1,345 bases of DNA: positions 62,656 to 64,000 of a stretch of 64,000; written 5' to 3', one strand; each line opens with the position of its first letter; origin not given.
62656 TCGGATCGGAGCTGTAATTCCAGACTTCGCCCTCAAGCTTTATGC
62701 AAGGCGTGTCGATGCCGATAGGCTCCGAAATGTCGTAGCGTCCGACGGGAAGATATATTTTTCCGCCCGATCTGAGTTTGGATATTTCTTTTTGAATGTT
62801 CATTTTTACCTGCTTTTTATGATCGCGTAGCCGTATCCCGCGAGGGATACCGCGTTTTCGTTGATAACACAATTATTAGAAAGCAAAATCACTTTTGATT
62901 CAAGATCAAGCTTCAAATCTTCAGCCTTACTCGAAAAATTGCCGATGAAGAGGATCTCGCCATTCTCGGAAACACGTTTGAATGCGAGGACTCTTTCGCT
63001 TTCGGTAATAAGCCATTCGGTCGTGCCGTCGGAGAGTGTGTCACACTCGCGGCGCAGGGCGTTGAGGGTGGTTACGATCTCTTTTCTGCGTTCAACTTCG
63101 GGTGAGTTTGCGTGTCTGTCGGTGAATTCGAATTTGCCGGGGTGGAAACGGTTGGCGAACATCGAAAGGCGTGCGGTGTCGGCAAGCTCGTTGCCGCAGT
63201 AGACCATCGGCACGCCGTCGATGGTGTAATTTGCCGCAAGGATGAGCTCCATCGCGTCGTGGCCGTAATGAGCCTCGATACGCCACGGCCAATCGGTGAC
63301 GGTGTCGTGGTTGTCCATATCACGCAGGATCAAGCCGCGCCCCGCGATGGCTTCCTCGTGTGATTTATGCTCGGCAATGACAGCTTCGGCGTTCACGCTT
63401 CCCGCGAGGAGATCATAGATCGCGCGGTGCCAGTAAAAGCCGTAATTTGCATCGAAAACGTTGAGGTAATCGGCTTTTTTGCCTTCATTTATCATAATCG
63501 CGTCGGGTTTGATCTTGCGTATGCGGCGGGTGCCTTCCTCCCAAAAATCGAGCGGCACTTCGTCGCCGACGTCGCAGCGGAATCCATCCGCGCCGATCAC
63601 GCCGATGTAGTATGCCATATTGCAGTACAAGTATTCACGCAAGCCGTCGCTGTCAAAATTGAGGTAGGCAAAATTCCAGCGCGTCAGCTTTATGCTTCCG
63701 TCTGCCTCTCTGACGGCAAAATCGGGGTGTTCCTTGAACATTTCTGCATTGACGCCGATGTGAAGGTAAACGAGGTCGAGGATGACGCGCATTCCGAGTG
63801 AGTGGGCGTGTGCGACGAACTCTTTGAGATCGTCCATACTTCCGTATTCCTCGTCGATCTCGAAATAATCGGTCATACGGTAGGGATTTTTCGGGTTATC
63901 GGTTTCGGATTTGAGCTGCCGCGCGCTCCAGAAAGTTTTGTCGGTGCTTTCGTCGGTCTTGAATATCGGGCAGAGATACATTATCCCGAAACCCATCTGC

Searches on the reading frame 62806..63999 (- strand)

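Call 43: search_protein_families(library=pfam, proteins=[window:62806-63999:-])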
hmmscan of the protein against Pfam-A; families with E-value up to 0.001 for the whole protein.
window:62806-63999:- (397 aa): 4 families
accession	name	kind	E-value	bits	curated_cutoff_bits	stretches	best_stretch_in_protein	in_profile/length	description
PF00128.31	Alpha-amylase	-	6.7e-24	85.4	22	2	1-93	30-104/446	Alpha amylase, catalytic domain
PF14871.12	GHL6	-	0.00015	22.5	35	1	50-105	38-89/132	Hypothetical glycosyl hydrolase 6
PF16657.11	Malt_amylase_C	-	0.0002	21.8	27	1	325-393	1-75/75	Maltogenic Amylase, C-terminal domain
PF23915.1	SusG_C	-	0.00048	20.8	27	1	337-389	1-58/62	Alpha-amylase SusG C-terminal domain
